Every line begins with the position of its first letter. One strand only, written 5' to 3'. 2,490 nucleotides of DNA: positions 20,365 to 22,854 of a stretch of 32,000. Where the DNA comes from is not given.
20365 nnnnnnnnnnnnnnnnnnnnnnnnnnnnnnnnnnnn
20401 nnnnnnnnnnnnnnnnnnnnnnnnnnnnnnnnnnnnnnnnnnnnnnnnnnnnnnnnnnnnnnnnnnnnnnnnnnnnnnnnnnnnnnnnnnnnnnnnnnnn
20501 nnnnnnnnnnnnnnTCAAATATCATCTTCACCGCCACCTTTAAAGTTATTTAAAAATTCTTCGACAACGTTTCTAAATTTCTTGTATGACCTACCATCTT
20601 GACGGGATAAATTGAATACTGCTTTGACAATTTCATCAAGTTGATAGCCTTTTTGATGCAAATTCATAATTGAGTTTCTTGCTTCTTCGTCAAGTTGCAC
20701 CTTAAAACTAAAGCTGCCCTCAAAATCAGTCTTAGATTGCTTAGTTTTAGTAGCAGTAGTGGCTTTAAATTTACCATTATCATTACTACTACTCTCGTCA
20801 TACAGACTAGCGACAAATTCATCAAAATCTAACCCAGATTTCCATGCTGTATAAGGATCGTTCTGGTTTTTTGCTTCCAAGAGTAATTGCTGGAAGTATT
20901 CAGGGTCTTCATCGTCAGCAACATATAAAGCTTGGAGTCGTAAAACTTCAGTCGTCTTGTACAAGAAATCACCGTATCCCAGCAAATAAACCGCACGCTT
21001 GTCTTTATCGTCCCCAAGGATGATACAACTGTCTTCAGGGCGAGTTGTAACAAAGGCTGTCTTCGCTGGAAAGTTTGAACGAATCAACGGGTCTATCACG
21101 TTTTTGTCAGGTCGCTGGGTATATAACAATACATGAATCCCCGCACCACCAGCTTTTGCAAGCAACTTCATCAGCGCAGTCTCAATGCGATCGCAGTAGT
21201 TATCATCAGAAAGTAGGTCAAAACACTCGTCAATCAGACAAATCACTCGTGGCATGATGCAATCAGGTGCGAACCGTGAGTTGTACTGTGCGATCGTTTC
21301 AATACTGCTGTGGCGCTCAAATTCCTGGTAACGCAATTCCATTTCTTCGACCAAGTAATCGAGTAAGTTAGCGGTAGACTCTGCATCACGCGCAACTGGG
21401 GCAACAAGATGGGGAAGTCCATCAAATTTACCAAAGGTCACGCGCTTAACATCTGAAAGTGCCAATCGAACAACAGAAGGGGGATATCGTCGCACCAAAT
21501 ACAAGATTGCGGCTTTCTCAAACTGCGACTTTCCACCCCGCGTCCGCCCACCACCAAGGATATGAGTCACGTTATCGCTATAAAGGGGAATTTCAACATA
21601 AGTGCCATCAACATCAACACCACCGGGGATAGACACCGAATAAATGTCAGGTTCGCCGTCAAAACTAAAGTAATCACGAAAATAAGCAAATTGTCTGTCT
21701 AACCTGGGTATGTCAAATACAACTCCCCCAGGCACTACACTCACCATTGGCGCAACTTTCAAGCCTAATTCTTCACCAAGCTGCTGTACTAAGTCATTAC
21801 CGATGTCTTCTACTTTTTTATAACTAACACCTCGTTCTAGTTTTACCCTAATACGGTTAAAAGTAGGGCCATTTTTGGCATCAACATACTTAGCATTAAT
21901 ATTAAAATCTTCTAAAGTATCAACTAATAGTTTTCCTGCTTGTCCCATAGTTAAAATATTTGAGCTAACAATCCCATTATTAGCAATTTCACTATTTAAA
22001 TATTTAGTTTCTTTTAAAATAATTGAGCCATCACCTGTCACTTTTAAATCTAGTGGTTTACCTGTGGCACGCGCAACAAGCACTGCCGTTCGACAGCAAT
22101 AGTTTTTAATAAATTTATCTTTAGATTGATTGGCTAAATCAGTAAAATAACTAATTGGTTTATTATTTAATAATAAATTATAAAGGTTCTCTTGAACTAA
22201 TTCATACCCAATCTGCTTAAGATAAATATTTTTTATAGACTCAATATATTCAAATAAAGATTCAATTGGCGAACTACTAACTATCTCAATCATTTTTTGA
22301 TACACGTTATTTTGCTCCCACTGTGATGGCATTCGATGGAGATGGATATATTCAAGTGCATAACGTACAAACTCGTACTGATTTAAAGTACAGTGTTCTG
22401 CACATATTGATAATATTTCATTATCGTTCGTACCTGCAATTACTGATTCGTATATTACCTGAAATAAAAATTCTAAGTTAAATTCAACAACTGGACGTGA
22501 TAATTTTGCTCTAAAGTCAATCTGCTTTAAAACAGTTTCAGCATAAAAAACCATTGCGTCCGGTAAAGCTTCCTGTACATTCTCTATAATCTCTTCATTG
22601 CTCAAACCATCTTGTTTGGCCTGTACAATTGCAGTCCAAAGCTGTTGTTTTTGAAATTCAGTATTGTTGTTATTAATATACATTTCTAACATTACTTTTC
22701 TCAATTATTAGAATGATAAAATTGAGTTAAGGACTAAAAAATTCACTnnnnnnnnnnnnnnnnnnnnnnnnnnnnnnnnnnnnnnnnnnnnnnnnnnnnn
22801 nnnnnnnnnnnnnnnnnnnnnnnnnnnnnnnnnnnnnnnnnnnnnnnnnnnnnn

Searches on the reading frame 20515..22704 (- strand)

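Call 60: search_protein_families(library=pfam, proteins=[window:20515-22704:-], max_evalue=0.001)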
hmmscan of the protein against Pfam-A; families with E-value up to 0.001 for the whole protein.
window:20515-22704:- (729 aa): 2 families
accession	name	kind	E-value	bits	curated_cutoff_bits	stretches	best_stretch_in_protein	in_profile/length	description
PF01580.24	FtsK_SpoIIIE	-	2.7e-21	76.5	24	1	378-532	37-219/221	FtsK/SpoIIIE family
PF17854.6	FtsK_alpha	-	1.5e-07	32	22.9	1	254-311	23-80/101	FtsK alpha domain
